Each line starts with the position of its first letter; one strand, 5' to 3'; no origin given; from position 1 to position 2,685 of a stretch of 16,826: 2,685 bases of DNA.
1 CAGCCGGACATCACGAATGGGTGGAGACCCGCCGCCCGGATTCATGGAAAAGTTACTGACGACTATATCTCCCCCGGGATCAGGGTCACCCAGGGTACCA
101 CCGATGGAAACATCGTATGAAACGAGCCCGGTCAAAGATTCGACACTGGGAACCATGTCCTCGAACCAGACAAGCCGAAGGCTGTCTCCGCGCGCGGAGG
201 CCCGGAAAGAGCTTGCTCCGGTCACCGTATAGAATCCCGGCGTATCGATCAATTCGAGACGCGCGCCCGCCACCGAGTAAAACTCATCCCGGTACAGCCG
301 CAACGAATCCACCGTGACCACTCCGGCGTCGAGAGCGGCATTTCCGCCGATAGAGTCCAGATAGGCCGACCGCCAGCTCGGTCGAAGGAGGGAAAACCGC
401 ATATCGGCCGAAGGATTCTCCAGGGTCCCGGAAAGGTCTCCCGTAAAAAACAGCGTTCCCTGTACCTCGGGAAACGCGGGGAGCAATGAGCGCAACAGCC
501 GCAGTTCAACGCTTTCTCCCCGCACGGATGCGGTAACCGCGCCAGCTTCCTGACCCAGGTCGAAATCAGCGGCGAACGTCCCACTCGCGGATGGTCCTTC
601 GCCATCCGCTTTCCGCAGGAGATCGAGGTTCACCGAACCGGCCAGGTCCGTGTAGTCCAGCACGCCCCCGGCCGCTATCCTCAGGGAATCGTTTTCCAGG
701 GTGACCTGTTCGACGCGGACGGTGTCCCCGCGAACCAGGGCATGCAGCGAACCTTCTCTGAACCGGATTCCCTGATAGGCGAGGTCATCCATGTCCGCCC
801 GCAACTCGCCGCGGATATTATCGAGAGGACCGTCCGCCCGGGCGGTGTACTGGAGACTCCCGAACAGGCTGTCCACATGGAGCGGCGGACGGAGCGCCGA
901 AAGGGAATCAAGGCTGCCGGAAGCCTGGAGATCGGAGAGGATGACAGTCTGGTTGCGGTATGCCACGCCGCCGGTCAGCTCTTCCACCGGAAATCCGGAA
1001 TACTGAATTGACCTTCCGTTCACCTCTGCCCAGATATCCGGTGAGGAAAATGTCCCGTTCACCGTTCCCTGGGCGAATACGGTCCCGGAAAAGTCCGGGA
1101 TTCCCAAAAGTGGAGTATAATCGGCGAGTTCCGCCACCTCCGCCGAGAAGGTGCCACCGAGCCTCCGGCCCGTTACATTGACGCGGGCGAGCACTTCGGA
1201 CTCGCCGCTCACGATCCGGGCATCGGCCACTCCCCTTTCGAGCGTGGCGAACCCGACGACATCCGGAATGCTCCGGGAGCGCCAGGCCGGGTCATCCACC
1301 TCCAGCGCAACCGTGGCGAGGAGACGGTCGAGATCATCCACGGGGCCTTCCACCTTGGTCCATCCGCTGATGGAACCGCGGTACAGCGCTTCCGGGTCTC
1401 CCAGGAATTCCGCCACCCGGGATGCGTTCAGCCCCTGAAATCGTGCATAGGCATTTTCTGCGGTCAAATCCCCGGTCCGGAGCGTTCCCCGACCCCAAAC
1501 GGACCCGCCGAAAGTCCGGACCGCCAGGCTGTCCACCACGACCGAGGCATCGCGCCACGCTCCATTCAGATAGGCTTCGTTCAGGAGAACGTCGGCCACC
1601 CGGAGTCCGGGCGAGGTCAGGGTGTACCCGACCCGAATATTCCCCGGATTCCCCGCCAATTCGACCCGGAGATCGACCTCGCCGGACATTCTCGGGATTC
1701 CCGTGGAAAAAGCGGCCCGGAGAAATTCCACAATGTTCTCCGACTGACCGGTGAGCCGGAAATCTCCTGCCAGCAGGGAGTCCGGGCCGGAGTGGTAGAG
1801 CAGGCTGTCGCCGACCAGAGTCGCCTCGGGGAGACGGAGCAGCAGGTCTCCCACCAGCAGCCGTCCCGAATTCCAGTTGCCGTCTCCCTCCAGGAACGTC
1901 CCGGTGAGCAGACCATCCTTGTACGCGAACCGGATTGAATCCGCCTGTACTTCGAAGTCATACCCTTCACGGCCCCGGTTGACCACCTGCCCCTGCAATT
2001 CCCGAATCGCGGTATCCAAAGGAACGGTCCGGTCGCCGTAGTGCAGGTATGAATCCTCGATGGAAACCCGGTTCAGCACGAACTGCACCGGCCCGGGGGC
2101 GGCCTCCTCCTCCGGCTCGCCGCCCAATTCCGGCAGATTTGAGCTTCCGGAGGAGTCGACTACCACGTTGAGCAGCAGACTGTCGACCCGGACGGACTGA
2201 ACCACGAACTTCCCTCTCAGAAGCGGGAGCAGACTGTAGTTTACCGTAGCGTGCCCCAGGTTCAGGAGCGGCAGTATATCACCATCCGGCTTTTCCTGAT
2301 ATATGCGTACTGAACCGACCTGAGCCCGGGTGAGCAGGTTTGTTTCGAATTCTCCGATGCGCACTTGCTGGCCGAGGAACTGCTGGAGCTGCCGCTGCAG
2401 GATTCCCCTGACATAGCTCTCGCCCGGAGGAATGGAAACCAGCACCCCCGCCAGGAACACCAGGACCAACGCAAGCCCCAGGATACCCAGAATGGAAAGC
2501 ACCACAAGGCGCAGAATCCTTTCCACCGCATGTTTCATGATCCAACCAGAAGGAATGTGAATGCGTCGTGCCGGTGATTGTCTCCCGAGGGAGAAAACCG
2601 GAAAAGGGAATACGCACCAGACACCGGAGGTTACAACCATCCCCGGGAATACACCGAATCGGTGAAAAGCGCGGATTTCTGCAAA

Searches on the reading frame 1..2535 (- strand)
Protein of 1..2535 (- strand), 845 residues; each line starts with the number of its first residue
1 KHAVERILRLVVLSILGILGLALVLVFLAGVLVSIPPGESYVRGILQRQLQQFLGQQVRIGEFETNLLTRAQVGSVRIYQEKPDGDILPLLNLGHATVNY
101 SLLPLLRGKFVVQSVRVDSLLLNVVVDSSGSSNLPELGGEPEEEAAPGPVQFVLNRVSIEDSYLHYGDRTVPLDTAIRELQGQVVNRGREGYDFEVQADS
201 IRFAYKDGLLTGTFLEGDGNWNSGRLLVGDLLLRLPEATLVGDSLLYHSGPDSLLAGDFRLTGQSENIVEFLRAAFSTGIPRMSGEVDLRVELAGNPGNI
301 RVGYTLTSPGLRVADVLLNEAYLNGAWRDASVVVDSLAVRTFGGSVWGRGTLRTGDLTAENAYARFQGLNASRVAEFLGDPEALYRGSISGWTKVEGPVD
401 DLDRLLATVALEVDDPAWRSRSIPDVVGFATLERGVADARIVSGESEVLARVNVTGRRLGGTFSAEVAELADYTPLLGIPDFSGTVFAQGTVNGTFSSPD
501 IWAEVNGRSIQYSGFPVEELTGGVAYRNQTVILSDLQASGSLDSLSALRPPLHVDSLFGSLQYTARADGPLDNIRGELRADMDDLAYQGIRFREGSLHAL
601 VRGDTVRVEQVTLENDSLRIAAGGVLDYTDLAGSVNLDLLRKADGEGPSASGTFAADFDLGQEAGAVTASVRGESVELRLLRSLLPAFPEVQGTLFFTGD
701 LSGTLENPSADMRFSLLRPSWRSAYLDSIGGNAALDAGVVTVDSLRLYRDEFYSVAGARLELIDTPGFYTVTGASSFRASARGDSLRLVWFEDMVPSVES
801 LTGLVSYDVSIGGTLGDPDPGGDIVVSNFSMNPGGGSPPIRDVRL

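Call 51: search_protein_families(library=pfam, proteins=[window:1-2535:-], max_evalue=0.001)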
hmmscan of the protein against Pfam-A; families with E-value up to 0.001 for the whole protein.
window:1-2535:- (845 aa): 2 families
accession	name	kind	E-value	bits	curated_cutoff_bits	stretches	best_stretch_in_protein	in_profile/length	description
PF05359.17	DUF748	-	6.4e-17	61.3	50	1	12-184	19-184/1037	Domain of Unknown Function (DUF748)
PF13116.12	YhdP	-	3.8e-05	22.2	46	0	9-181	6-170/1224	YhdP protein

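Call 74: search_protein_families(library=ncbifam, proteins=[window:1-2535:-], max_evalue=0.001)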
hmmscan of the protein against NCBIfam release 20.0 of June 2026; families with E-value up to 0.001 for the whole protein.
window:1-2535:- (845 aa): 2 families
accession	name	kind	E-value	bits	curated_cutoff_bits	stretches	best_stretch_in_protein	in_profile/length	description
NF047952.2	ATportTamB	equivalog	1.5e-10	39.6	825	0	774-831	812-869/1240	autotransporter assembly complex protein TamB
TIGR04411.1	T2SS_GspN_Lepto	equivalog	8.5e-06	25.4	50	1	17-113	6-94/280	type II secretion system protein GspN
